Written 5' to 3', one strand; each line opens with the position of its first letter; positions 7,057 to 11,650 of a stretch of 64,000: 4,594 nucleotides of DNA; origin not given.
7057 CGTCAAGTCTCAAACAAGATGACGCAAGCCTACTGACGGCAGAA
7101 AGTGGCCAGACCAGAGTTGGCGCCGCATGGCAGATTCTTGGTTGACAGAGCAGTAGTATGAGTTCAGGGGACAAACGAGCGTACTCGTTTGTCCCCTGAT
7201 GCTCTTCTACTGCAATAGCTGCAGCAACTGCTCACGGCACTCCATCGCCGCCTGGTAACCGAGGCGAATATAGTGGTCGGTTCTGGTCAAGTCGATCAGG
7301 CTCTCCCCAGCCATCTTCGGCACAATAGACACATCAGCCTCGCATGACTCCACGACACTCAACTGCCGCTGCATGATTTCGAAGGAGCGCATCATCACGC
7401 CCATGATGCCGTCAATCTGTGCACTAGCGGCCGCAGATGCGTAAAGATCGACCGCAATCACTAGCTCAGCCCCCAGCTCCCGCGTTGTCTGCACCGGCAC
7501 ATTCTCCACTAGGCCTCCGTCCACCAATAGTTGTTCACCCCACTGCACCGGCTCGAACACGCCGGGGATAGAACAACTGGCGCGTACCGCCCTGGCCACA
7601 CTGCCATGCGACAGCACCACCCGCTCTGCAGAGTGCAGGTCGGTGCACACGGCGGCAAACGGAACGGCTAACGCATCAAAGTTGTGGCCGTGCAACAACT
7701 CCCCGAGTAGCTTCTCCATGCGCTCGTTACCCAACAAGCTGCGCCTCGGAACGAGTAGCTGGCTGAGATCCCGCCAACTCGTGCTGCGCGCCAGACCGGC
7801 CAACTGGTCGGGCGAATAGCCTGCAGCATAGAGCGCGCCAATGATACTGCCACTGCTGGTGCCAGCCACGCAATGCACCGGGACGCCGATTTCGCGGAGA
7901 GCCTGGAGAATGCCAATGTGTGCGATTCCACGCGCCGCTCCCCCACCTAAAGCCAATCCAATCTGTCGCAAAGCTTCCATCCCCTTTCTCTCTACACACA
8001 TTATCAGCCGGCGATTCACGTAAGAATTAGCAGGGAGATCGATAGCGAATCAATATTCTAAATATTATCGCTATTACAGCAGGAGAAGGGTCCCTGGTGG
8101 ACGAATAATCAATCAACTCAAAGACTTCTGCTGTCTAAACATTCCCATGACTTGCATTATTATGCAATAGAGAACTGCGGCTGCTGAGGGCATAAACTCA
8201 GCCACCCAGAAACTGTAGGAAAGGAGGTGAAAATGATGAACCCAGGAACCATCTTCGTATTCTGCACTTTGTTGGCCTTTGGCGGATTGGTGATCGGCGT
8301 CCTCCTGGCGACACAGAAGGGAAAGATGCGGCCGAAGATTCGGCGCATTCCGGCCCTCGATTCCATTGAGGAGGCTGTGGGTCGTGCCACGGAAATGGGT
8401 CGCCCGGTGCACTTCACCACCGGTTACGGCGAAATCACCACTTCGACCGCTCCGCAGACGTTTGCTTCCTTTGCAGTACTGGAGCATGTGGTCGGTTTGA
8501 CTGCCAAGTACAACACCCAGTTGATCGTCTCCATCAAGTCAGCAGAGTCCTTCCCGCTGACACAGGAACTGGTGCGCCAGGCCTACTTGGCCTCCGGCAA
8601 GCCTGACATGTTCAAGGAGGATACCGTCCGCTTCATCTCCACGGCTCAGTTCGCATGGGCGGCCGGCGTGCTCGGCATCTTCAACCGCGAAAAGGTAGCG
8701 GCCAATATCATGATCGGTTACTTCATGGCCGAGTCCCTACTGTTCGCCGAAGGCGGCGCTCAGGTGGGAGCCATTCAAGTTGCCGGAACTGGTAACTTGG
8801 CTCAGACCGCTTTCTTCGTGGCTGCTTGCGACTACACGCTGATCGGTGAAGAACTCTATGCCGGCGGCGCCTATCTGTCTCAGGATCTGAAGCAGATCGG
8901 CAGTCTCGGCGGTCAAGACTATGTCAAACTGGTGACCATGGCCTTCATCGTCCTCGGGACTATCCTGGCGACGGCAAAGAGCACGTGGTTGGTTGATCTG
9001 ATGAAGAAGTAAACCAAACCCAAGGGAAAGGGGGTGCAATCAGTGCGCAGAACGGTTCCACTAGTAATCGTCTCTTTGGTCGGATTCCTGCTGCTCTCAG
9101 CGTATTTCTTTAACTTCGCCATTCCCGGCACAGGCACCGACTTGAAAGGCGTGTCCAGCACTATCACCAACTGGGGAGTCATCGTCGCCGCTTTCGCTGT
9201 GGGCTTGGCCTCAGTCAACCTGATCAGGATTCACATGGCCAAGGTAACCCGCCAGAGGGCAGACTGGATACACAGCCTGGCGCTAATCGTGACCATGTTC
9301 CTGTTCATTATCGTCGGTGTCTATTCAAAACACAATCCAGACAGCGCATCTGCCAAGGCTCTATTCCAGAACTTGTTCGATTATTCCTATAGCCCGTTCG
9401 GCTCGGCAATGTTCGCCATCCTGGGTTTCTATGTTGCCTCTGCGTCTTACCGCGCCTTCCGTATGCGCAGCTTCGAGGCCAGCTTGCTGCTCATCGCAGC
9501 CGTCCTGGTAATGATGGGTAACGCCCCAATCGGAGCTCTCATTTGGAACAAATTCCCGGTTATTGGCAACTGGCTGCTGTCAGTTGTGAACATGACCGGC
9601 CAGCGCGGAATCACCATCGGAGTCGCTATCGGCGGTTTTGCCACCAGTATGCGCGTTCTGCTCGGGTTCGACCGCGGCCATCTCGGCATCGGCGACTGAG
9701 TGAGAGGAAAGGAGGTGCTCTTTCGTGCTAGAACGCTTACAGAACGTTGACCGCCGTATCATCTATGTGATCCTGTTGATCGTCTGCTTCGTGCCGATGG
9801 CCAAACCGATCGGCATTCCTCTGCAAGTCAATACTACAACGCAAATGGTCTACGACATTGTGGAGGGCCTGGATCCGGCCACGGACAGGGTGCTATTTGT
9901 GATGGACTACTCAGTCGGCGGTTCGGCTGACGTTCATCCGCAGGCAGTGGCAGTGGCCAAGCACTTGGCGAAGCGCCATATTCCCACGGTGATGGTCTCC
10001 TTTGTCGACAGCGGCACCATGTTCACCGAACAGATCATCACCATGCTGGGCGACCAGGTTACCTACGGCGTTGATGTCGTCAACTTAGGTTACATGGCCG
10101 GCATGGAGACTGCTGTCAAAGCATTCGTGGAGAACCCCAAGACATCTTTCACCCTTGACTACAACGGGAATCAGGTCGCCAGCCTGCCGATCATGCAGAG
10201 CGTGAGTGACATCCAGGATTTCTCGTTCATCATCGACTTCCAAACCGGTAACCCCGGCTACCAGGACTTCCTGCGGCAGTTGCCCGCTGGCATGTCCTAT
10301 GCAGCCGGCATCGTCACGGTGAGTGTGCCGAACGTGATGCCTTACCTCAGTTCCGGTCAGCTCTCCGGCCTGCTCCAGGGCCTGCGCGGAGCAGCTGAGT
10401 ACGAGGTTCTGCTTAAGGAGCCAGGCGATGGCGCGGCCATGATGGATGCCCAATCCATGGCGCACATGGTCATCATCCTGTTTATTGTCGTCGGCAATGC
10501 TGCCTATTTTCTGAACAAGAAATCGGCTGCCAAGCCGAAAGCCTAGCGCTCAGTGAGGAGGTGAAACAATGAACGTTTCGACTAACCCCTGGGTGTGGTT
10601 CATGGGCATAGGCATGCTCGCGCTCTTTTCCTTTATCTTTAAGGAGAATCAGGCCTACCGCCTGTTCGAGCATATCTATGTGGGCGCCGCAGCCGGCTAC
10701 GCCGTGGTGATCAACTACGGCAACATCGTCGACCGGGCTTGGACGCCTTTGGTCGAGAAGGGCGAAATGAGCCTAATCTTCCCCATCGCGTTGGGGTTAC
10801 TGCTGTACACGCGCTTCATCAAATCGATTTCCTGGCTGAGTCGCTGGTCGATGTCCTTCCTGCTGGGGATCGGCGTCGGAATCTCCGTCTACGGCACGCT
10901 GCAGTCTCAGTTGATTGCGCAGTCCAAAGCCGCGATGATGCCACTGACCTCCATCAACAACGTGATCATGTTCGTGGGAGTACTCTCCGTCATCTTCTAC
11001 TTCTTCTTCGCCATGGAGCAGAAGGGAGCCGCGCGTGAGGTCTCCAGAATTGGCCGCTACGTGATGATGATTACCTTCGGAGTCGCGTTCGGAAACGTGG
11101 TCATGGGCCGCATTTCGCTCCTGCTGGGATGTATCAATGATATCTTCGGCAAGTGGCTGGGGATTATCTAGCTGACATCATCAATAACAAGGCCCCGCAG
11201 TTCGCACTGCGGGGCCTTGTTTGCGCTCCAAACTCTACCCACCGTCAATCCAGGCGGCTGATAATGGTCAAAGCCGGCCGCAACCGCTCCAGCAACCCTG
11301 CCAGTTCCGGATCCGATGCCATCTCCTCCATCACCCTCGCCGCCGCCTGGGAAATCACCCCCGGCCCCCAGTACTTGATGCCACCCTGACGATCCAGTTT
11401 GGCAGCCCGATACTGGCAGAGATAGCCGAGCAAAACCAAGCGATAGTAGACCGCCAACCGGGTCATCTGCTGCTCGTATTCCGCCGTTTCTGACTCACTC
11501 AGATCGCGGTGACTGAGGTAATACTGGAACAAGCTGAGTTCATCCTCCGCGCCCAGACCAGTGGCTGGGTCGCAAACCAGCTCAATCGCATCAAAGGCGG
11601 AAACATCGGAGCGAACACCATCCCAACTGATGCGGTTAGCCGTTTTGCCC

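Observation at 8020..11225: Self-contained four-gene operon encoding only membrane proteins that I cannot place in any family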

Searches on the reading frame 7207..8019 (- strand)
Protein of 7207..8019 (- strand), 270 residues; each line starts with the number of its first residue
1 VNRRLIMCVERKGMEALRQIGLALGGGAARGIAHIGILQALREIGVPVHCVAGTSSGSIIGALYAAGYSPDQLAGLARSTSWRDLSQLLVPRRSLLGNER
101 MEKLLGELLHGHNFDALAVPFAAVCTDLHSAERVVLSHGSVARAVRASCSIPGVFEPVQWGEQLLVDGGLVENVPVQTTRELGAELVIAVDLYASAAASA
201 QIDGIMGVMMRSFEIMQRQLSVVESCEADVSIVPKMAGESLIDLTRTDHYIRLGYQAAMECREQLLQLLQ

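Call 60: search_protein_families(library=pfam, proteins=[window:7207-8019:-], max_evalue=0.001)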
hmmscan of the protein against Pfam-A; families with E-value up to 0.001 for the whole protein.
window:7207-8019:- (270 aa): 1 family
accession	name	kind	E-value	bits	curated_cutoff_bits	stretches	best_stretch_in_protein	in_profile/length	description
PF01734.28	Patatin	-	2e-34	119.9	27.7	1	22-177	1-188/191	Patatin-like phospholipase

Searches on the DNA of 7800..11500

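Call 54: search_rna_families(source=window, start=7800, end=11500, threshold=evalue, max_evalue=1)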
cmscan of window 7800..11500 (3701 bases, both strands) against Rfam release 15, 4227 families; matches with E-value up to 1: 2.
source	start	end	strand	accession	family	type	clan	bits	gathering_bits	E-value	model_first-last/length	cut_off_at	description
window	9234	9263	-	RF02803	PyrR205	Gene; snRNA; snoRNA; HACA-box;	-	21.7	35.6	0.18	1-61/61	no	Pyrobaculum sRNA 205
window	11165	11218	+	RF01393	isrJ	Gene; sRNA;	-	21.6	37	0.82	1-75/75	no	isrJ Hfq binding RNA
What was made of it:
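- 8020..8232 (+): Intergenic control region shared with the divergent patatin-like gene (7207-8019, - strand). It holds two weak sigma-70-like matches (8039-8068, 8136-8163) and the g1 SD, GGAGG at 8223-8227. No Rfam family matches (call 54).
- Tried and rejected: No Rfam match (call 54).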
